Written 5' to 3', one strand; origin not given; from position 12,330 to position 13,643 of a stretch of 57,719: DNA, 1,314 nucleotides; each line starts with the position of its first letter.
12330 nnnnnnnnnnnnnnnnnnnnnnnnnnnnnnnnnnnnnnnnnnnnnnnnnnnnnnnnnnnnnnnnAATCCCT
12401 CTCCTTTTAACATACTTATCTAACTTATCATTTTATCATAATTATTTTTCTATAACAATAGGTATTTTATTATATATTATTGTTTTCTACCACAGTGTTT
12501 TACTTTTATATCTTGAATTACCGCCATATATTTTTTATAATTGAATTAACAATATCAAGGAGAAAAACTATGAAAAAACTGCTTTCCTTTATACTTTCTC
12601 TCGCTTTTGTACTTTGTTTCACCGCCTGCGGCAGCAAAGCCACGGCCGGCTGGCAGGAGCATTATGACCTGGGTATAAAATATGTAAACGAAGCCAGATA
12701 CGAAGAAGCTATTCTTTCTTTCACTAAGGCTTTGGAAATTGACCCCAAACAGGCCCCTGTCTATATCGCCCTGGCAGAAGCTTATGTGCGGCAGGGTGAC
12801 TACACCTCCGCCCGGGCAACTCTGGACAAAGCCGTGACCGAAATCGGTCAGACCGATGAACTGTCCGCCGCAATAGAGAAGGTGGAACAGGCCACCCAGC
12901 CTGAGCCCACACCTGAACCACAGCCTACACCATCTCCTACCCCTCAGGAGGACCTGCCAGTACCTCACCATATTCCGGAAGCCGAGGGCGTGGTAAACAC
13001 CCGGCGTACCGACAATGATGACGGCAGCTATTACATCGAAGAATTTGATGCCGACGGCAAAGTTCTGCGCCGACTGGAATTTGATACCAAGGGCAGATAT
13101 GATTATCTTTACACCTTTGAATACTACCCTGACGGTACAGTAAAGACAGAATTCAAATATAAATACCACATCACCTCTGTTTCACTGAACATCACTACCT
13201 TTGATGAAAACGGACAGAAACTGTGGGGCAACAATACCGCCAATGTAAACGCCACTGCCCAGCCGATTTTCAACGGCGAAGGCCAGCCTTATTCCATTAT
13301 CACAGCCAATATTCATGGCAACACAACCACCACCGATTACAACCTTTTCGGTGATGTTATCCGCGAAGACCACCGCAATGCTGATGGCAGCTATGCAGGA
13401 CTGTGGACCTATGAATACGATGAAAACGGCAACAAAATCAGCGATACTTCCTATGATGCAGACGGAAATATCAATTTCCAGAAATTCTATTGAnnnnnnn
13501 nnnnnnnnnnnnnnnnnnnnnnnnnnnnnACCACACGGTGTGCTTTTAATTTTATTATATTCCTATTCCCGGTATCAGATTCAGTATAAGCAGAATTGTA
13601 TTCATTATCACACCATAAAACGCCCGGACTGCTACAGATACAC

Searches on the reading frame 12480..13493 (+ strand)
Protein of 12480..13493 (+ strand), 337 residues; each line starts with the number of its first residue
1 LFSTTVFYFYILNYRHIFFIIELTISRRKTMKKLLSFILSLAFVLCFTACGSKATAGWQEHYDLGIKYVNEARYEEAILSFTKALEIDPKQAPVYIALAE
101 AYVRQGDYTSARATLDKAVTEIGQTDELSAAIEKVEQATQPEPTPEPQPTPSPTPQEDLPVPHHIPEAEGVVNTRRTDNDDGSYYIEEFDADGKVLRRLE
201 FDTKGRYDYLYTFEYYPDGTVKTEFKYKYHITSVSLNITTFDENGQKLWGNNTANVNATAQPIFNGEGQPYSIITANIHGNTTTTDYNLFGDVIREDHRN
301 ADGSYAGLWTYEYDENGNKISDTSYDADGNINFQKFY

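Call 66: search_protein_families(library=pfam, proteins=[window:12480-13493:+], max_evalue=0.00001)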
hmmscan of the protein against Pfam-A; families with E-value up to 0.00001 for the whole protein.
window:12480-13493:+ (337 aa): 9 families
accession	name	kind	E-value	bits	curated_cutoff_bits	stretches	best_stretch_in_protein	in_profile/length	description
PF14559.12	TPR_19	-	8e-11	42.6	25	1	73-130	6-63/68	Tetratricopeptide repeat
PF07719.23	TPR_2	-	9e-11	41.5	27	0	60-90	3-33/34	Tetratricopeptide repeat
PF13181.12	TPR_8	-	1.8e-09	37.4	25.7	0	92-120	1-29/34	Tetratricopeptide repeat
PF00515.34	TPR_1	-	2.6e-09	36.9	27.8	0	60-90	3-33/34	Tetratricopeptide repeat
PF13414.12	TPR_11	-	4.4e-07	29.9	26.8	1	73-106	9-42/42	TPR repeat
PF13431.12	TPR_17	-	4.6e-07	30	24.4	0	81-112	2-33/34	Tetratricopeptide repeat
PF13428.12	TPR_14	-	2.7e-06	28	23.5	0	94-121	3-30/44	Tetratricopeptide repeat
PF13432.12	TPR_16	-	3.3e-06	27.9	32.7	1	62-120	1-59/65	Tetratricopeptide repeat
PF13176.12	TPR_7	-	5.1e-06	26.6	27.9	0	95-120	2-29/36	Tetratricopeptide repeat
